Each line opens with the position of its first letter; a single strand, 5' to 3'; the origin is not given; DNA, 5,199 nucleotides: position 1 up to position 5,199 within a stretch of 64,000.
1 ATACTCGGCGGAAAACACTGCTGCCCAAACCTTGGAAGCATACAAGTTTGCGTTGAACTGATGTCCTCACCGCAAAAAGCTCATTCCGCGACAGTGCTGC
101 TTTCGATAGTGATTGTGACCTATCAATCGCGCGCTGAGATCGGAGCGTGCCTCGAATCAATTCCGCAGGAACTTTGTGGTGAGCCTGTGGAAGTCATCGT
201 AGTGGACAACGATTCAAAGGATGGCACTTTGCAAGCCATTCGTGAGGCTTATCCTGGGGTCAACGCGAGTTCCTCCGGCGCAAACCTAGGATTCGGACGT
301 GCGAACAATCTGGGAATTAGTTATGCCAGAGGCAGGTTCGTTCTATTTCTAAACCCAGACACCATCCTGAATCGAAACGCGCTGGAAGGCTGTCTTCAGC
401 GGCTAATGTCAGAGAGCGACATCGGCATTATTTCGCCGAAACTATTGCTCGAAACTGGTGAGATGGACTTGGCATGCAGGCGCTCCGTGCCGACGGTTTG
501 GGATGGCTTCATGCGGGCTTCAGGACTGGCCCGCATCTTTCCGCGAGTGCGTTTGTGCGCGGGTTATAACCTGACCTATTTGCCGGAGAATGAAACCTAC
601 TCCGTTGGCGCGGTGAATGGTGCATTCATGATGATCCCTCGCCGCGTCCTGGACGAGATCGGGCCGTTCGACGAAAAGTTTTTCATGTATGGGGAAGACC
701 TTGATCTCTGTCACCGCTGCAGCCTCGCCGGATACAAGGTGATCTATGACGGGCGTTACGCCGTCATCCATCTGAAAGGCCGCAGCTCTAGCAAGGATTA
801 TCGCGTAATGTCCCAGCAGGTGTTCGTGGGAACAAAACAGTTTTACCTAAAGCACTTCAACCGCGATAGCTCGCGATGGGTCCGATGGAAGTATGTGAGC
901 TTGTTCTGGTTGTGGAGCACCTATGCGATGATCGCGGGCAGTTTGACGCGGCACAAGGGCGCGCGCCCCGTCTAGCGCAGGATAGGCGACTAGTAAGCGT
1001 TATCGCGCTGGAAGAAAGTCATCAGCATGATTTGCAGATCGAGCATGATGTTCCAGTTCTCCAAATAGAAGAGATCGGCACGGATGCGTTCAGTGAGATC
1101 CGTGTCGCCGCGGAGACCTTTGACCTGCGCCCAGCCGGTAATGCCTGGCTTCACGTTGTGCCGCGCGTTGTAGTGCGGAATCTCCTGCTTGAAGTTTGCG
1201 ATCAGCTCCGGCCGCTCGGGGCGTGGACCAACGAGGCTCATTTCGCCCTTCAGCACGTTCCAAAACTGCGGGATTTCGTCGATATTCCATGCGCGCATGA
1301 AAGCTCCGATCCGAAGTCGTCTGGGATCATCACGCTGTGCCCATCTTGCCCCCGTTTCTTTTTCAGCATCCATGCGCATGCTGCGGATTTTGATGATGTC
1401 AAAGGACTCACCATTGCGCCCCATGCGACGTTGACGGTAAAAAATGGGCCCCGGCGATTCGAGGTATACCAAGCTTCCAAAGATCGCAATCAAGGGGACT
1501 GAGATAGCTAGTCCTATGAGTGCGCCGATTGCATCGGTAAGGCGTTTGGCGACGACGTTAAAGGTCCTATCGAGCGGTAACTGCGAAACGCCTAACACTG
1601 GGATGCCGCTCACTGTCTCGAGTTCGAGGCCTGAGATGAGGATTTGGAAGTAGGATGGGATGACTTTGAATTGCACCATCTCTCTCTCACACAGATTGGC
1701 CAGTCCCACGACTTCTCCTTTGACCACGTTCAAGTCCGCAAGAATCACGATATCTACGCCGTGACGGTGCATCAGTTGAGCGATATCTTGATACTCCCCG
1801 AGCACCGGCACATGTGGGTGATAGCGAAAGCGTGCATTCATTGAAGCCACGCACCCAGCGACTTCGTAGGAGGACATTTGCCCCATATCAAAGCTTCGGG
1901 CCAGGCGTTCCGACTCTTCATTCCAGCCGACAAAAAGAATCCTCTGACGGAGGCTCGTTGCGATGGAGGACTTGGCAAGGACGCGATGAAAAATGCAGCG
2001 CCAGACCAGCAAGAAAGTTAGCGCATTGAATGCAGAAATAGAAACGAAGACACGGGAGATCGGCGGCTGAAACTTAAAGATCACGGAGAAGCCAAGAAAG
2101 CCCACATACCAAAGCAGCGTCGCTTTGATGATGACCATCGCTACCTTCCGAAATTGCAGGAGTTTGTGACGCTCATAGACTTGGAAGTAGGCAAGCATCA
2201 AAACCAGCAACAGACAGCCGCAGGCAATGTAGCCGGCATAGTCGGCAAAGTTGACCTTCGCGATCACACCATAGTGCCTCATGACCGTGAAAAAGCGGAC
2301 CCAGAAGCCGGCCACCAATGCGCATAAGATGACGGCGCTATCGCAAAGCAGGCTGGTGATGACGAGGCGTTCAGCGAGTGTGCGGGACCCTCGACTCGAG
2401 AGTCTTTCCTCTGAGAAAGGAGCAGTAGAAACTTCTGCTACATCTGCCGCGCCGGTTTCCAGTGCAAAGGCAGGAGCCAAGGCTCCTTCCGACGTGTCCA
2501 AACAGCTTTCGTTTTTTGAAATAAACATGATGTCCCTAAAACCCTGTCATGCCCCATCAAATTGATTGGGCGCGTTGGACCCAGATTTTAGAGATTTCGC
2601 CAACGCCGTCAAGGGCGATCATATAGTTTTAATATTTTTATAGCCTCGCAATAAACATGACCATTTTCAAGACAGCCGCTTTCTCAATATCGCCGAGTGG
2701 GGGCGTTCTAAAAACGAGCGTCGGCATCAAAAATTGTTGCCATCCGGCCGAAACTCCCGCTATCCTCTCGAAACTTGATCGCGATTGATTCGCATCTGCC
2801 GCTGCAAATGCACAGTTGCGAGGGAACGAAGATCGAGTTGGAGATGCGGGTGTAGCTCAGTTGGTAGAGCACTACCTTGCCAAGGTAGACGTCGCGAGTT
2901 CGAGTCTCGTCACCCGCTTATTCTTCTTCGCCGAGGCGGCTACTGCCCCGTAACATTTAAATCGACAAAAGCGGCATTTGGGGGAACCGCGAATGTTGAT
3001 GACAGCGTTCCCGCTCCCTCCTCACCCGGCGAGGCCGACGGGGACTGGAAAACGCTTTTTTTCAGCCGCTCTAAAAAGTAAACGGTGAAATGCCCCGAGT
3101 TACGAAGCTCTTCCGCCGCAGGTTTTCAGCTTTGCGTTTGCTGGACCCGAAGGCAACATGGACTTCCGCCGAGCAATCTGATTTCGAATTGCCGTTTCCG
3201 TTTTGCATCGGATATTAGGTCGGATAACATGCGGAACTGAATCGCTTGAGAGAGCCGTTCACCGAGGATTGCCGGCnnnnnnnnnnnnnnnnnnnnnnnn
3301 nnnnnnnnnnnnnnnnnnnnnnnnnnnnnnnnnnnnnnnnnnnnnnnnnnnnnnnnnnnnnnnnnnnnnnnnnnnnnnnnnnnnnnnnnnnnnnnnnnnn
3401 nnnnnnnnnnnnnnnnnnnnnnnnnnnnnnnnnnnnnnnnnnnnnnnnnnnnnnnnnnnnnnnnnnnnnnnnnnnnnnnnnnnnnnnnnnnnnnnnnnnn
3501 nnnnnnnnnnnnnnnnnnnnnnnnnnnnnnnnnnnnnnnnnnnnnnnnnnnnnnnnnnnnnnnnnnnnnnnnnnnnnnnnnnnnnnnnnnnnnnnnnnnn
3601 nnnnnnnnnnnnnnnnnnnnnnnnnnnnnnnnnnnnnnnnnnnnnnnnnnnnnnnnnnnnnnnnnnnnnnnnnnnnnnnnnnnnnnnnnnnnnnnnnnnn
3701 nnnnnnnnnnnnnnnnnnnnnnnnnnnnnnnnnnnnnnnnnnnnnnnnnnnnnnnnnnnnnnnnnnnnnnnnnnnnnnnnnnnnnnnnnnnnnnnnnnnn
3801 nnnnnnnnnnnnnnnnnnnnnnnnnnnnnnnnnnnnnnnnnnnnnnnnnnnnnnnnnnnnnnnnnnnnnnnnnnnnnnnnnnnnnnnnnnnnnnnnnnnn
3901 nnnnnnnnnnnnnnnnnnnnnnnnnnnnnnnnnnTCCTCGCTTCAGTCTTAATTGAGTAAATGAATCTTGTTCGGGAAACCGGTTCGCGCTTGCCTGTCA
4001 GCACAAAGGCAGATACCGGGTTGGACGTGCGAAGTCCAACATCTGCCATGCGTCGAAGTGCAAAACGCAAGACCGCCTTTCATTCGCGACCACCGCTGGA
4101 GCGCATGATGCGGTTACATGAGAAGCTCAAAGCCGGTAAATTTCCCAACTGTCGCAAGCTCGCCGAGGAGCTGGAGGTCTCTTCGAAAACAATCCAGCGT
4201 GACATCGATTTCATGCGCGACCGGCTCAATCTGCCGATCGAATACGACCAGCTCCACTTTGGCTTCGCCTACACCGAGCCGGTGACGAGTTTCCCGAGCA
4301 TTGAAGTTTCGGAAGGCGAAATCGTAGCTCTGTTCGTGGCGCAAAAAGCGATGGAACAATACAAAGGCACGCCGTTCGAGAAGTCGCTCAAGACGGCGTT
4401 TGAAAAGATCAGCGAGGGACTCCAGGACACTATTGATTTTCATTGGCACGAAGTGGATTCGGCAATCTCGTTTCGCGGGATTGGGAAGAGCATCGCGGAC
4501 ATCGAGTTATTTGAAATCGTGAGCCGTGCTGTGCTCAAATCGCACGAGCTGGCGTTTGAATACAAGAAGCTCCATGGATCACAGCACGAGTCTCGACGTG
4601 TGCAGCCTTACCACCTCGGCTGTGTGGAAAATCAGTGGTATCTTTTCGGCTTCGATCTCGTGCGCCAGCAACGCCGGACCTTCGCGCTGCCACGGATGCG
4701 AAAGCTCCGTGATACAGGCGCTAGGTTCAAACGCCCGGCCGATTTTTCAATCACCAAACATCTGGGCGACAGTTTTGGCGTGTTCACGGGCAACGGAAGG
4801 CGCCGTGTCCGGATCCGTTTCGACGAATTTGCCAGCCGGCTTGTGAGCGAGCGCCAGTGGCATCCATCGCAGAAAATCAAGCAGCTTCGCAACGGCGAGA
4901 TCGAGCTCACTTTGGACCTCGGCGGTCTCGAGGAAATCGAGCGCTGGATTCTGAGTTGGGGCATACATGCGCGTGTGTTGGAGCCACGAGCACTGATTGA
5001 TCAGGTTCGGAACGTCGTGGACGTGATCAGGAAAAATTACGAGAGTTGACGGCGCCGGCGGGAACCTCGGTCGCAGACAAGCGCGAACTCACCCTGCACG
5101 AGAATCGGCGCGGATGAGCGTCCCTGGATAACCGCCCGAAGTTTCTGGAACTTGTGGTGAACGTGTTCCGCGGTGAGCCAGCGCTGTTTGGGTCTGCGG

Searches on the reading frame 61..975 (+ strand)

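Call 32: search_protein_families(library=pfam, proteins=[window:61-975:+], max_evalue=0.00001)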
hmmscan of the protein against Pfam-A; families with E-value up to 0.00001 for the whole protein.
window:61-975:+ (304 aa): 4 families
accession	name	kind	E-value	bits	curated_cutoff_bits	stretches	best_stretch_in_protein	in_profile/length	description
PF00535.33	Glycos_transf_2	-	2.3e-21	76.9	23.3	1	15-119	1-107/168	Glycosyl transferase family 2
PF13641.12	Glyco_tranf_2_3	-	4.1e-16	60.1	27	1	14-245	3-219/230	Glycosyltransferase like family 2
PF13632.12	Glyco_trans_2_3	-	1.4e-10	41.8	27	1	94-280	2-169/198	Glycosyl transferase family group 2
PF10111.15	Glyco_tranf_2_2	-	2.6e-08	34.1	27.3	1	40-222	27-201/276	Glycosyltransferase like family 2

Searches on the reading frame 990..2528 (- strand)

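Call 32: search_protein_families(library=pfam, proteins=[window:990-2528:-], max_evalue=0.00001)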
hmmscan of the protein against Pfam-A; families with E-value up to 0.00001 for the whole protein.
window:990-2528:- (512 aa): 2 families
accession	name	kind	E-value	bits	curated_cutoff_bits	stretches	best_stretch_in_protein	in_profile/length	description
PF02397.22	Bac_transf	-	4.8e-65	218.9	27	1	328-506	1-175/179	Bacterial sugar transferase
PF13727.12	CoA_binding_3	-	2.3e-09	37.9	25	1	115-291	3-175/175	CoA-binding domain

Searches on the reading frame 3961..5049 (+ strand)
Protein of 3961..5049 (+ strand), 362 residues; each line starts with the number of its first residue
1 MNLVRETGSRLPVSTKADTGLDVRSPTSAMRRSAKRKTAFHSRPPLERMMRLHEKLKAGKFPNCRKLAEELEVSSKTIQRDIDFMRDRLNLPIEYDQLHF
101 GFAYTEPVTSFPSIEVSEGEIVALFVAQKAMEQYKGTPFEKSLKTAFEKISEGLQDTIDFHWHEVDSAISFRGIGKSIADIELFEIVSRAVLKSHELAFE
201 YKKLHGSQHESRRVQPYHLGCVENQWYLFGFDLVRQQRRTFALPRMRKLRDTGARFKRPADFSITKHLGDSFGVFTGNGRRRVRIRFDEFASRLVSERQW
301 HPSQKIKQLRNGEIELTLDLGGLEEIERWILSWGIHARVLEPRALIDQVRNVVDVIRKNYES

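Call 32: search_protein_families(library=pfam, proteins=[window:3961-5049:+], max_evalue=0.00001)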
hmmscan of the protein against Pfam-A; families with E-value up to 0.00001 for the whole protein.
window:3961-5049:+ (362 aa): 3 families
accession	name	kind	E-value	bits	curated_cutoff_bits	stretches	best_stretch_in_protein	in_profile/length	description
PF13280.12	WYL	-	9e-17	61.3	21.8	1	182-250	1-69/70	WYL domain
PF25583.1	WCX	-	1.8e-16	60.6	23.9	1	281-351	3-70/76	WCX domain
PF08279.18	HTH_11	-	7e-06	26.3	25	0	51-94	4-47/55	HTH domain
